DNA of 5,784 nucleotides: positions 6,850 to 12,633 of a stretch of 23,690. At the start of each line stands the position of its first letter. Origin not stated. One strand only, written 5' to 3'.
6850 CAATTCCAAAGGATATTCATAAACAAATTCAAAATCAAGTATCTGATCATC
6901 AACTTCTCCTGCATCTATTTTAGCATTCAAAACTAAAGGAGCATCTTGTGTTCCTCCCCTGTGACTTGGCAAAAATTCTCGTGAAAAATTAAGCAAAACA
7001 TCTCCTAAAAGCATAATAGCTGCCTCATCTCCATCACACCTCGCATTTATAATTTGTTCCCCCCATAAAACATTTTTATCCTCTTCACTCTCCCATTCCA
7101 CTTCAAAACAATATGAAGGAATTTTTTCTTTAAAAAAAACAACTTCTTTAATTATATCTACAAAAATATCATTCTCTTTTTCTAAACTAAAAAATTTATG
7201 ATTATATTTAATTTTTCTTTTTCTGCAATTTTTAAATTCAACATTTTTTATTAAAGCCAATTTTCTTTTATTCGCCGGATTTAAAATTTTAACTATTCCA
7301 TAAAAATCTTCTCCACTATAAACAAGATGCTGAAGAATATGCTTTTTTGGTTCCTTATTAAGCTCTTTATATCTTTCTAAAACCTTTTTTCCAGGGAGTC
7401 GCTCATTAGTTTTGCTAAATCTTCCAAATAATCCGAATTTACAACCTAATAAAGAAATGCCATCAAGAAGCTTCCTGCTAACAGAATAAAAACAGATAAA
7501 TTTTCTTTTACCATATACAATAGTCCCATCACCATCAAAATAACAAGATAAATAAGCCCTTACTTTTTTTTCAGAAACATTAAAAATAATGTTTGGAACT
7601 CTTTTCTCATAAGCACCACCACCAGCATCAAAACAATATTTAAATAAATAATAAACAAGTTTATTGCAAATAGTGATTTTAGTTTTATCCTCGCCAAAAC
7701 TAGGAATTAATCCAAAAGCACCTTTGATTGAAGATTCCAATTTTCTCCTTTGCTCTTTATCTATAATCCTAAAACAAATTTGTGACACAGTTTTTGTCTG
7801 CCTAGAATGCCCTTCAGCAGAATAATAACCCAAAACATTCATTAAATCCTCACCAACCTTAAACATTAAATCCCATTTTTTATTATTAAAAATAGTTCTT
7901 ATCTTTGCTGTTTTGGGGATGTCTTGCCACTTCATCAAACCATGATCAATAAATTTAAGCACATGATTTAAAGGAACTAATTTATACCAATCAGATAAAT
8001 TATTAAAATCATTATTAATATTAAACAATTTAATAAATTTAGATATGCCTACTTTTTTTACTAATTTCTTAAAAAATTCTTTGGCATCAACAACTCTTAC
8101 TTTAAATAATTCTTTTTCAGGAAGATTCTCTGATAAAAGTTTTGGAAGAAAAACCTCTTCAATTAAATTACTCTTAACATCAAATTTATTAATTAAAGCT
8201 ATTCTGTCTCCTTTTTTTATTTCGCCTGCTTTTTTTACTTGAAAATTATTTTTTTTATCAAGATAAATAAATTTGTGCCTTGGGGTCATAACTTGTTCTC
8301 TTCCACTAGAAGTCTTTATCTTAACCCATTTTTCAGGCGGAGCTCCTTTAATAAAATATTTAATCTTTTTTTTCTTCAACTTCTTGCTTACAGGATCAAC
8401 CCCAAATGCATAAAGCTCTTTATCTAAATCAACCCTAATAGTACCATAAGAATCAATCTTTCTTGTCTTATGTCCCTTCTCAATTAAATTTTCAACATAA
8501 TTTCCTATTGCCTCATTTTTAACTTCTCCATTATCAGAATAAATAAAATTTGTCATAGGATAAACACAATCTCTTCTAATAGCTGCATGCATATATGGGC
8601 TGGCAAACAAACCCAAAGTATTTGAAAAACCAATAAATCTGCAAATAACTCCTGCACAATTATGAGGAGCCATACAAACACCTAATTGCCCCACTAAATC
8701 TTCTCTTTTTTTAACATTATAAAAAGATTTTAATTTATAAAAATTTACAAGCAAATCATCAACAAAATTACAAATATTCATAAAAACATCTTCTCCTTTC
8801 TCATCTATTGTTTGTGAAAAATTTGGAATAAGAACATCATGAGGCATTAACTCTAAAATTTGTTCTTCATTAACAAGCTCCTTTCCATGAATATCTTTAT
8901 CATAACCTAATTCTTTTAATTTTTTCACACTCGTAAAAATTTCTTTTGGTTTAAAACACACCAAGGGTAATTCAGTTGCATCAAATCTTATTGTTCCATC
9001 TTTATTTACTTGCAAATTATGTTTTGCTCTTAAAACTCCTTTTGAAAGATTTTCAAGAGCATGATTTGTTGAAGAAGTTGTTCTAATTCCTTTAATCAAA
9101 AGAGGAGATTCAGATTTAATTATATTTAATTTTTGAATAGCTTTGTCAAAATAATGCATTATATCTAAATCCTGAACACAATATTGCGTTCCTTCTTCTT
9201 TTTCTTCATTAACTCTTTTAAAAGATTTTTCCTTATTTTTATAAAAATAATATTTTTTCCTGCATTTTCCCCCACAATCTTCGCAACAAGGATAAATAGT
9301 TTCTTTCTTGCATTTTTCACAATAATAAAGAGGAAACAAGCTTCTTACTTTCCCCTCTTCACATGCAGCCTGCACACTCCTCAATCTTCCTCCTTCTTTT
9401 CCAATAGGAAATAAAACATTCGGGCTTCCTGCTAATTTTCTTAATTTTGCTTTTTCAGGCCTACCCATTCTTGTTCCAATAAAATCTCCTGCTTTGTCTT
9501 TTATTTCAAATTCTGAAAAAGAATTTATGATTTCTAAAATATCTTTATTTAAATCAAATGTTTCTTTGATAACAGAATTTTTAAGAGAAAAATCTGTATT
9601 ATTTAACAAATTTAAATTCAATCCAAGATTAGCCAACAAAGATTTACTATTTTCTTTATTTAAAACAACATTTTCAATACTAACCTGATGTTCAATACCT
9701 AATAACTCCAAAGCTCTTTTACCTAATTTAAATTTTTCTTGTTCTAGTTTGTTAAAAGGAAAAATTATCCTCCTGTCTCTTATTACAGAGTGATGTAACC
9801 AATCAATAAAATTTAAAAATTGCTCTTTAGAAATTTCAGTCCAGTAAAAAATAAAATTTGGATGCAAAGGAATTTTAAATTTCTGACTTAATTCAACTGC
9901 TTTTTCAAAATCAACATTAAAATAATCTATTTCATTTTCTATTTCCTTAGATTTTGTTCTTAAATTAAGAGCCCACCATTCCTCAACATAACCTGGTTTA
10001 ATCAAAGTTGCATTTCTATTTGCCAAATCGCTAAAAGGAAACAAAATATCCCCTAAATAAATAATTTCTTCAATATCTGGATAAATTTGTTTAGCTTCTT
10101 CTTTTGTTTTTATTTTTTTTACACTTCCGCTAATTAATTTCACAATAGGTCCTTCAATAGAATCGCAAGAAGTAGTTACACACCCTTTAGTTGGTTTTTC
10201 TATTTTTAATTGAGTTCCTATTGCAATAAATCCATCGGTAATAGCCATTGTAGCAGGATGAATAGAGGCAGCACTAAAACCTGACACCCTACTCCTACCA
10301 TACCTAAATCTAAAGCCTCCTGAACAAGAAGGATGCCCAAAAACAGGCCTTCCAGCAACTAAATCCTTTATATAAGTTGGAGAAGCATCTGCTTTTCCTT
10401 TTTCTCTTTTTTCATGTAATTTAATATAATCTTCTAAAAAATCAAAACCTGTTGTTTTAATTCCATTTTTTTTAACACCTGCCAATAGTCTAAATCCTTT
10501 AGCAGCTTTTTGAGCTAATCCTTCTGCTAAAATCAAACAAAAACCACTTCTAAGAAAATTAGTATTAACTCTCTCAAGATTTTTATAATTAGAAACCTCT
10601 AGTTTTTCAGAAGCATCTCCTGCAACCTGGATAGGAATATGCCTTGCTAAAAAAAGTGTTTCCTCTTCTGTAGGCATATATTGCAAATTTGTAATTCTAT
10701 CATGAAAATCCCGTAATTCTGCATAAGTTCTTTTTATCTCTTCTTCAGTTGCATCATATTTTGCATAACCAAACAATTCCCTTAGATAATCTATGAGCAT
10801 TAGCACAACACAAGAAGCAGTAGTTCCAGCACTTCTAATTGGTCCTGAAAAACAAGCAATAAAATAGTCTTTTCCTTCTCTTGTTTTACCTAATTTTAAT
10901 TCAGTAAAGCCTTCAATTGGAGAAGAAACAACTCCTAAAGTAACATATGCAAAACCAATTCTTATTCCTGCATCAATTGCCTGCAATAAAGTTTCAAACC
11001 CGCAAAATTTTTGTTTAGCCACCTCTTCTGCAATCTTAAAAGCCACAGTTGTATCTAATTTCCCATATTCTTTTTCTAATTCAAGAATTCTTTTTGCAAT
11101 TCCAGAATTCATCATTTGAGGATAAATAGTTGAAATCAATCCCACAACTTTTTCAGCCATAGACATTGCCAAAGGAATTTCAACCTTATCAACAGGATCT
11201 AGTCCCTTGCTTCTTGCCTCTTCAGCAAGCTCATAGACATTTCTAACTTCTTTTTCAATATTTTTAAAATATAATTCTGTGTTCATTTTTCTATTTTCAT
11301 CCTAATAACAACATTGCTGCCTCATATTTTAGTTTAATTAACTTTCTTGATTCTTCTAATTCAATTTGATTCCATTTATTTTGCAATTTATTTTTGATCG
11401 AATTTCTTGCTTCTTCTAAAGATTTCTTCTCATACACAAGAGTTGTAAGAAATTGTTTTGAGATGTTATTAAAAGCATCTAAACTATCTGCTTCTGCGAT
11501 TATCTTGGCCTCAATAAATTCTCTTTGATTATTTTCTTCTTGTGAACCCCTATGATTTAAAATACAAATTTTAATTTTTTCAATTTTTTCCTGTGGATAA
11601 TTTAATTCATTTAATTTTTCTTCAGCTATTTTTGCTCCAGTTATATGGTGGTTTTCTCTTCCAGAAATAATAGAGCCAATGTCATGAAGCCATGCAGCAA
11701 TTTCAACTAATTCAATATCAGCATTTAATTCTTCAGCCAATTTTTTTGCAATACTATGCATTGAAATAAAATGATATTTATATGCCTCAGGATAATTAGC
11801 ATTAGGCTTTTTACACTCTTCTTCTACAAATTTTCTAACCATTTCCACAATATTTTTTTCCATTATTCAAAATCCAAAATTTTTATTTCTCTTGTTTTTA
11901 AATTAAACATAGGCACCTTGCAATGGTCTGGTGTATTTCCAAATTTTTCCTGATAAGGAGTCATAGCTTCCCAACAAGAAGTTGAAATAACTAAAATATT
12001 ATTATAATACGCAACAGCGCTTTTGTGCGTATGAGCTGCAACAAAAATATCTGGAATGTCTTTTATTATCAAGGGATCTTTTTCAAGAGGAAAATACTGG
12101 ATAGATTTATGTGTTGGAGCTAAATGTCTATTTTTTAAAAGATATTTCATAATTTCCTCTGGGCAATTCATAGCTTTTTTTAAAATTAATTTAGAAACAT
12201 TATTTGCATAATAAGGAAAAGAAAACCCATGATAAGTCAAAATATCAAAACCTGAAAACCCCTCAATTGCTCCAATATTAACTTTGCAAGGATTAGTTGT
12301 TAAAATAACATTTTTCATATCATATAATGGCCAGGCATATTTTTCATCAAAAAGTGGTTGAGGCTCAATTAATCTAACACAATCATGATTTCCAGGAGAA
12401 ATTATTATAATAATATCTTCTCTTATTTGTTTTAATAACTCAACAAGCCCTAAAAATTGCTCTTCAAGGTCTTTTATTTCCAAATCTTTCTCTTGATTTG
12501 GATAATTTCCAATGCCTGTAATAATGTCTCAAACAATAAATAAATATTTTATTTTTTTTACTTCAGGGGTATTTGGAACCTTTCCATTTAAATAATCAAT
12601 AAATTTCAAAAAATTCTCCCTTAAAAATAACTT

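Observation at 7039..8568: PolD DP2 active-site intein ends in Ala-Arg instead of His-Asn/Gln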

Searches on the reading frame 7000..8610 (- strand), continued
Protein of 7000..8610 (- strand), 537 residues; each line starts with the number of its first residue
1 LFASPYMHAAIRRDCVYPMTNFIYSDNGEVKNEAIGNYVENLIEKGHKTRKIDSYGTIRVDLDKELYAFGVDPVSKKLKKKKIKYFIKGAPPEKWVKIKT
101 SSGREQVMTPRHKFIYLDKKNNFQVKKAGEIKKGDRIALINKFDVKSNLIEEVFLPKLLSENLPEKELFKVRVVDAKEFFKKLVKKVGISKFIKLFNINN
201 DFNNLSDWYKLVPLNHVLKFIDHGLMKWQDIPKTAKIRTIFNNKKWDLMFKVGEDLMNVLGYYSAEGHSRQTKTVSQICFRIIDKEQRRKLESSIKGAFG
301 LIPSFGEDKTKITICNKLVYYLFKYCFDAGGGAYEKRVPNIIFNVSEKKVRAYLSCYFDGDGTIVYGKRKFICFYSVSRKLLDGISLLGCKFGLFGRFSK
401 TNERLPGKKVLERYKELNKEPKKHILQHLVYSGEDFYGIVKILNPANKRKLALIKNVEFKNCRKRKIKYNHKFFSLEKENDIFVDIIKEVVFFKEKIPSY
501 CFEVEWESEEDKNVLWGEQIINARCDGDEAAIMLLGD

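Call 50: find_encoding_contigs(protein=P0169, flank=4000, max_places=4)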
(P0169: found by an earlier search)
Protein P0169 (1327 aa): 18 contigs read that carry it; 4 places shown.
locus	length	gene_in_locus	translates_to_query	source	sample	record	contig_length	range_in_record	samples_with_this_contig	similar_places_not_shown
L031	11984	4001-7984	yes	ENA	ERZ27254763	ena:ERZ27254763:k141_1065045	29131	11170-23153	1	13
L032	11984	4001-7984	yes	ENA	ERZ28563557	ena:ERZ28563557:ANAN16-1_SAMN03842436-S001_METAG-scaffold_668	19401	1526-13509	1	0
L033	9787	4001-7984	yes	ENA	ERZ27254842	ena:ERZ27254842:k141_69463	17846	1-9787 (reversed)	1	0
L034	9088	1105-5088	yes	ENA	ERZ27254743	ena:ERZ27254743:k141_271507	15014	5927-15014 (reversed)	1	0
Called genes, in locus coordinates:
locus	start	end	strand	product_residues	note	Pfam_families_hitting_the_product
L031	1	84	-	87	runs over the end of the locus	PF05239:PRC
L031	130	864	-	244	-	-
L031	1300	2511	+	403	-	PF01637:ATPase_2, PF05621:TniB (weak), PF13191:AAA_16, PF00004:AAA, PF05729:NACHT (weak), PF13401:AAA_22, PF22703:Cdc6_lid, PF09079:WHD_Cdc6, +2 more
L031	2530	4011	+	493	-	PF00149:Metallophos, PF04042:DNA_pol_E_B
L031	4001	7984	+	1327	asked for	PF03833:PolC_DP2_N, PF24844:PolC_DP2_central, PF24846:PolC_DP2_cat, PF14890:Intein_splicing, PF24846:PolC_DP2_cat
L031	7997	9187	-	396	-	PF01970:TctA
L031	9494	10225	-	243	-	-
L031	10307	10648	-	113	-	-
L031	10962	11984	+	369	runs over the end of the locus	PF16450:Prot_ATP_ID_OB_C, PF07724:AAA_2 (faint), PF07728:AAA_5 (weak), PF00004:AAA, PF17862:AAA_lid_3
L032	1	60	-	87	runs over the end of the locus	PF05239:PRC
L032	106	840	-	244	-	-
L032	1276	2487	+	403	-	PF01637:ATPase_2, PF05621:TniB (weak), PF13191:AAA_16, PF00004:AAA, PF05729:NACHT (weak), PF13401:AAA_22, PF22703:Cdc6_lid, PF09079:WHD_Cdc6, +2 more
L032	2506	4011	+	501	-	-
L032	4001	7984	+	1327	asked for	PF03833:PolC_DP2_N, PF24844:PolC_DP2_central, PF24846:PolC_DP2_cat, PF14890:Intein_splicing, PF24846:PolC_DP2_cat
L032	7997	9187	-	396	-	PF01970:TctA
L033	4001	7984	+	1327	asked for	PF03833:PolC_DP2_N, PF24844:PolC_DP2_central, PF24846:PolC_DP2_cat, PF14890:Intein_splicing, PF24846:PolC_DP2_cat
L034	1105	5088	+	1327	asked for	PF03833:PolC_DP2_N, PF24844:PolC_DP2_central, PF24846:PolC_DP2_cat, PF14890:Intein_splicing, PF24846:PolC_DP2_cat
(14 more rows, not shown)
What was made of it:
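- A 176-aa mini-intein that still ends ...NIINMR|C is found as an identical protein on 18 contigs, in synteny with the window and next to an intact DP1 (call 50). A mini-intein that has lost its endonuclease is still retained, with all splice-site residues (call 50).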

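Call 51: find_encoding_contigs(protein=P0165, flank=3000, max_places=2)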
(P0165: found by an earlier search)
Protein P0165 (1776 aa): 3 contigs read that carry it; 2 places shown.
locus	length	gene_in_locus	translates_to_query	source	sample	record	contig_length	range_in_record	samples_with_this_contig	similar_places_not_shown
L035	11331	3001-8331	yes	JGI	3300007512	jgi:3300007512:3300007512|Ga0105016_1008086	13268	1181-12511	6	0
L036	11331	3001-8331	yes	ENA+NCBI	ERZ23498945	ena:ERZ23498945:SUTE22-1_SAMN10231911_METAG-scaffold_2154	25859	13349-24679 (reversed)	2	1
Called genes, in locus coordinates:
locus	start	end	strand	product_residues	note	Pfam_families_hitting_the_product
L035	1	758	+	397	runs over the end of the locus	-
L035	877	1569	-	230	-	PF00696:AA_kinase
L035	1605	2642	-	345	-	-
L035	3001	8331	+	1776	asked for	PF03833:PolC_DP2_N, PF24844:PolC_DP2_central, PF24846:PolC_DP2_cat, PF14890:Intein_splicing, PF14528:LAGLIDADG_3, PF24846:PolC_DP2_cat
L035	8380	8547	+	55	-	-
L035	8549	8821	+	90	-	-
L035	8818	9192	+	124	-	PF01177:Asp_Glu_race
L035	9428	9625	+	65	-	PF01177:Asp_Glu_race (weak)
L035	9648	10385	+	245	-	-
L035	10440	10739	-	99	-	-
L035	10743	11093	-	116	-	-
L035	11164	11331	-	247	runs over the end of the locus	-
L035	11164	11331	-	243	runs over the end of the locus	-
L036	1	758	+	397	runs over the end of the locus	-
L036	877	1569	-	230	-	PF00696:AA_kinase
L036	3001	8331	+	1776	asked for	PF03833:PolC_DP2_N, PF24844:PolC_DP2_central, PF24846:PolC_DP2_cat, PF14890:Intein_splicing, PF14528:LAGLIDADG_3, PF24846:PolC_DP2_cat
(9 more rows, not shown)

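Call 55: search_solved_structures(query=A2, max_evalue=0.01, show_alignments=0)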
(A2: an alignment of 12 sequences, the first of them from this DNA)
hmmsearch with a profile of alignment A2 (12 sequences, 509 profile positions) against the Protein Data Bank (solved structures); distinct sequences matched with E-value up to 0.01: 20.
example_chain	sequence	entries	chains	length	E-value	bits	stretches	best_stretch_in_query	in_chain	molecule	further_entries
2cw7_A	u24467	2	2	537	1.1e-38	136.7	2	210-381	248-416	Endonuclease PI-PkoII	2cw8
6rpq_A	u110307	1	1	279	2.7e-15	59.5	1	4-136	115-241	Ubiquitin-like protein SMT3,1108aa long hypothetical cell division control protein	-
6rpp_A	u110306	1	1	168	1.4e-14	57.1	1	6-133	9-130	Cell division control protein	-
7qsu_A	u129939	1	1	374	7.9e-12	48.1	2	238-386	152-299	V-ATPase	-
7qss_A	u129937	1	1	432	3e-11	46.1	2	237-386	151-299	V-type ATP synthase alpha chain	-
2lcj_A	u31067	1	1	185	3e-11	46.1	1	41-144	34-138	Pab polC intein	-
2jmz_A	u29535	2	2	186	1.4e-10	43.9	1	22-129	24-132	Hypothetical protein MJ0781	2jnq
5bkh_A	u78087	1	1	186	3.2e-09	39.5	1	41-161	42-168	DNA polymerase II large subunit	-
7oec_A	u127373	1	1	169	8.7e-09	38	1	46-161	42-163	DNA polymerase II large subunit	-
1dq3_A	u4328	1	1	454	1.4e-07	34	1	324-385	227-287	ENDONUCLEASE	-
9hth_A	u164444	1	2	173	1.5e-07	33.9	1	56-125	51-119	DNA-directed DNA polymerase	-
7qst_A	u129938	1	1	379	1.9e-06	30.3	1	23-149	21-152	V-type ATP synthase subunit A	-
4o1s_A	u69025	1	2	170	2.3e-06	30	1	66-135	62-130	V-type ATP synthase alpha chain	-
5o9i_A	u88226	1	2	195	2.7e-06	29.8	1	13-144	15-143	Transcription initiation factor IIB,Transcription initiation factor IIB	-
4e2u_A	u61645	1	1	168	5.5e-06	28.8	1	52-142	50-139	Pho radA intein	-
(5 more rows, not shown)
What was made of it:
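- On PolII/DP2 active-site intein allele (Pab/Pho PolII type): The profile of Arg-enders matches 2LCJ at E=3e-11, 5BKH at 3e-9 and 7OEC at 9e-9 (call 55).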

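Call 70: predict_structure(alignment_id=A1)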
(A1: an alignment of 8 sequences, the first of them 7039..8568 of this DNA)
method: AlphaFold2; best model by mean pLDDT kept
length: 510 residues; sequences in the alignment: 8
mean_pLDDT: 81.1   pTM: 0.82
mean pLDDT of the five models: 81.1, 79.3, 72.8, 69.6, 68.4
residues with pLDDT >= 90: 132; 70-90: 296; 50-70: 74; < 50: 8
segments of 3 or more residues with pLDDT < 50: 503-510
pLDDT, mean of each block of 10 residues (from residue 1): 67 59 85 91 87 77 80 88 81 79 78 85 72 76 92 92 93 85 70 90 91 93 90 95 95 84 82 90 93 74 92 84 84 91 82 65 84 78 78 79 83 79 79 83 62 62 74 88 85 67 45
secondary structure, 60 per line:
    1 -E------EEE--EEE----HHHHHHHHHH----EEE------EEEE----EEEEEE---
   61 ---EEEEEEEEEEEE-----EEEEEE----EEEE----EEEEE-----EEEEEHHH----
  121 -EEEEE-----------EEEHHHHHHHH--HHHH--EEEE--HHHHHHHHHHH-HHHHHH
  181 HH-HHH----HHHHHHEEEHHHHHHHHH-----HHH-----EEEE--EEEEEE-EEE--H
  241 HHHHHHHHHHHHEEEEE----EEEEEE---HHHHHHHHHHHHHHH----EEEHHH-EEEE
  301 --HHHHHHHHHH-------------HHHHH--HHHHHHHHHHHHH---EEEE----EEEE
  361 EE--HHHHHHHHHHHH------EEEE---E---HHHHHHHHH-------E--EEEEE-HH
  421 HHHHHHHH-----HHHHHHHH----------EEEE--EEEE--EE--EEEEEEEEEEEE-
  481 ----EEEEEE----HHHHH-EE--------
elements in order: E9-11 E14-16 H21-30 E35-37 E44-47 E52-57 E64-75 E81-86 E91-94 E99-103 E109-113 E122-126 E138-140 H141-148 H151-154 E157-160 H163-173 H175-182 H191-196 E197-199 H200-208 E222-225 E228-233 E235-237 H240-252 E253-257 E262-267 H271-285 E290-292 E297-300 H303-312 H326-330 H333-345 E349-352 E357-362 H365-376 E383-386 H394-402 E413-417 H419-428 H434-441 E452-455 E458-461 E468-479 E485-490 H495-499
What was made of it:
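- AF2 gives pLDDT below 50 for the last 8 residues (call 70), so there is no structural support.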

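Call 72: fold_search(model_id=the predicted structure, library=pdb)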
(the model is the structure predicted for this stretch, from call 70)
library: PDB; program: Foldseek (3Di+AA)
matches with E <= 10: 345; with E <= 0.001: 53
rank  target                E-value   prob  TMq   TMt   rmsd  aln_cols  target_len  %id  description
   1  2cw7                  5.6e-26  1.00  0.67  0.64   8.9       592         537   18  Crystal structure of intein homing endonuclease II (released 2006-04-18)
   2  7qsu                  2.4e-18  1.00  0.57  0.77   6.2       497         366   16  Crystal structure of homing endonuclease-associated TliVMA intein (C1A, d333-339) (released 2022-03-30)
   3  7qss                  4.3e-17  1.00  0.56  0.65   9.2       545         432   15  Crystal structure of homing endonuclease-associated TliVMA intein (C1A) (released 2022-03-30)
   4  1dq3                  7.5e-17  1.00  0.52  0.58   7.1       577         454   12  CRYSTAL STRUCTURE OF AN ARCHAEAL INTEIN-ENCODED HOMING ENDONUCLEASE PI-PFUI (released 2000-07-05)
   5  7qst                  4.8e-15  1.00  0.49  0.67   6.8       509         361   15  Crystal structure of homing endonuclease-associated PhoVMA intein (C1A) (released 2022-03-30)
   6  1lwt_A                2.3e-09  1.00  0.36  0.40  24.9       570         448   10  Crystal structure of the intein homing endonuclease PI-SceI bound to its substrate DNA (Ca2+ free) (released 2002-09-27)
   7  1ef0_A                3.5e-09  1.00  0.35  0.41  23.7       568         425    9  CRYSTAL STRUCTURE OF PI-SCEI MINIPRECURSOR (released 2000-06-07)
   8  1vde_B                4.7e-09  1.00  0.36  0.41  24.5       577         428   10  PI-SCEI, A HOMING ENDONUCLEASE WITH PROTEIN SPLICING ACTIVITY (released 1998-04-08)
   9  1vde_A                1.3e-08  1.00  0.37  0.42  23.7       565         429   10  PI-SCEI, A HOMING ENDONUCLEASE WITH PROTEIN SPLICING ACTIVITY (released 1998-04-08)
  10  1um2_B                2.8e-08  1.00  0.35  0.41  25.2       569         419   10  Crystal Structure of the Vma1-Derived Endonuclease with the Ligated Extein Segment (released 2004-09-22)
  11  1jva_B                2.9e-08  1.00  0.33  0.38  25.3       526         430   10  CRYSTAL STRUCTURE OF THE VMA1-DERIVED ENDONUCLEASE BEARING THE N AND C EXTEIN PROPEPTIDES (released 2002-08-29)
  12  1lws_A                3.1e-08  1.00  0.37  0.43  23.7       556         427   11  Crystal structure of the intein homing endonuclease PI-SceI bound to its recognition sequence (released 2002-09-27)
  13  6rpp                  4.3e-08  1.00  0.22  0.63   4.0       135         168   26  Crystal structure of PabCDC21-1 intein (released 2019-08-14)
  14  1um2_A                1.5e-07  1.00  0.34  0.40  25.8       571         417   10  Crystal Structure of the Vma1-Derived Endonuclease with the Ligated Extein Segment (released 2004-09-22)
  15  1jva_A                1.6e-07  1.00  0.34  0.39  25.9       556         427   10  CRYSTAL STRUCTURE OF THE VMA1-DERIVED ENDONUCLEASE BEARING THE N AND C EXTEIN PROPEPTIDES (released 2002-08-29)
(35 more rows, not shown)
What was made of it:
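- On Intein (class 1): The AF2 model matches intein structures at E down to 6e-26 (calls 70, 72).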

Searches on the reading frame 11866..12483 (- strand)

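Call 33: search_protein_families(library=pfam, proteins=[window:11866-12483:-], max_evalue=0.001)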
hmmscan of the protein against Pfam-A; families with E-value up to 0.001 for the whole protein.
window:11866-12483:- (206 aa): 2 families
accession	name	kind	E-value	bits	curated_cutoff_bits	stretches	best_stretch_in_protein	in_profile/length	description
PF04042.21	DNA_pol_E_B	-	3.6e-11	43.3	29.1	1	14-155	70-207/210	DNA polymerase alpha/epsilon subunit B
PF00149.33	Metallophos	-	8.2e-05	23.6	21.5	1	7-154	47-190/191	Calcineurin-like phosphoesterase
